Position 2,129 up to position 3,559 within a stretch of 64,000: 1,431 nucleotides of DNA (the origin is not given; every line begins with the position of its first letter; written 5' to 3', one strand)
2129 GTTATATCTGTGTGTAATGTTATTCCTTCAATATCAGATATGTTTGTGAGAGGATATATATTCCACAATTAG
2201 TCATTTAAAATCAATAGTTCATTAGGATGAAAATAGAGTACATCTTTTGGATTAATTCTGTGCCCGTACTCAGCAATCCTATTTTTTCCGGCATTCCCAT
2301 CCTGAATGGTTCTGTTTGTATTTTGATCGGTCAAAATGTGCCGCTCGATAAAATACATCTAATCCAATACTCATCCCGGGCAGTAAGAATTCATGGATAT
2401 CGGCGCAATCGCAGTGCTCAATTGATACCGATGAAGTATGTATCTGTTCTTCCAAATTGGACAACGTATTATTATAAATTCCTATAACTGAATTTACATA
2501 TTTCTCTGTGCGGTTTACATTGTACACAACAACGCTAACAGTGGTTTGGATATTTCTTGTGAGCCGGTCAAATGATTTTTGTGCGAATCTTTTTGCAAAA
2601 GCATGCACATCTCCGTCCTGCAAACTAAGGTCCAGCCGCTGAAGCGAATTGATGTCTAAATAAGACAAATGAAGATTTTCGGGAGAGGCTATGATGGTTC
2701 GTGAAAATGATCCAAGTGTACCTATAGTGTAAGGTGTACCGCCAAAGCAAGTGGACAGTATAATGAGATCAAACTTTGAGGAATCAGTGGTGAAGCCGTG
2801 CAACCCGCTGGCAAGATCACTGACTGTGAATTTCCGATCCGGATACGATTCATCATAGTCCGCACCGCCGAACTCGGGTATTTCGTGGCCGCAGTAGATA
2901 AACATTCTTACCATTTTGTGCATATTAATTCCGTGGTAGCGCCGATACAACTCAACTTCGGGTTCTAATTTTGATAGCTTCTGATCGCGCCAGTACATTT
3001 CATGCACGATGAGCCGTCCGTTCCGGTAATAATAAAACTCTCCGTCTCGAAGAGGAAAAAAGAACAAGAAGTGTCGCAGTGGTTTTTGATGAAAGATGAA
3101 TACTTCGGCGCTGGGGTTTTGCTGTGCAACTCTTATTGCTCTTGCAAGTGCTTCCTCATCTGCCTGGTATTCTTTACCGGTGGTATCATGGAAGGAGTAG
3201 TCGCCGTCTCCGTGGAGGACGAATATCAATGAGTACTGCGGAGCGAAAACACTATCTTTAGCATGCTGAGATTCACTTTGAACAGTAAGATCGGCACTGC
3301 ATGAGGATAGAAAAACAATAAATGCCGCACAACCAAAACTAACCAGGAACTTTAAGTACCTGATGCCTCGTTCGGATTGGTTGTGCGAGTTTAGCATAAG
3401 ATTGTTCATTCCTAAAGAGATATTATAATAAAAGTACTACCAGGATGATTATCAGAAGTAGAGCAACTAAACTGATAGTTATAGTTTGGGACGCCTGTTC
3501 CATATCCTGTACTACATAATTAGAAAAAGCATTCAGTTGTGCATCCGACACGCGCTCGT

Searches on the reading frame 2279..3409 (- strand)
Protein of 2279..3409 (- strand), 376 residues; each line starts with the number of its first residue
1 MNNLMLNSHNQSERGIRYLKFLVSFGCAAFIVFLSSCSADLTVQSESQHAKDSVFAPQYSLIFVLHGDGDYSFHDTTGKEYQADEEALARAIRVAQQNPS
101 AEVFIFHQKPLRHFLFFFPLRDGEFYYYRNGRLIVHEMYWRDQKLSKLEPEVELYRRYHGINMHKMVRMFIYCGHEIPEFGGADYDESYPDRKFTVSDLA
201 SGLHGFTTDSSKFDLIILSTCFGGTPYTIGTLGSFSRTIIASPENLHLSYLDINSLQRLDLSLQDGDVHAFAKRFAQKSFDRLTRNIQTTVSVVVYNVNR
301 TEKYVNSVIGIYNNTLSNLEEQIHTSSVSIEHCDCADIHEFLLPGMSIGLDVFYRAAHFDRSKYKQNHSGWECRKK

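Call 11: search_protein_families(library=pfam, proteins=[window:2279-3409:-], max_evalue=0.01)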
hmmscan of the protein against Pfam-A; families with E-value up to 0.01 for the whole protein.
window:2279-3409:- (376 aa): 1 family
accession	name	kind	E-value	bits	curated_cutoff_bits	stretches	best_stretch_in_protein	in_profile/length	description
PF03415.19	Peptidase_C11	-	0.00082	19.5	25.8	1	185-329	113-254/359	Clostripain family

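Call 47: search_protein_families(library=ncbifam, proteins=[window:2279-3409:-], max_evalue=0.001)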
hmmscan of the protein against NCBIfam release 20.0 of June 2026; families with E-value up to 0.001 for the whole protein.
window:2279-3409:- (376 aa): 0 families
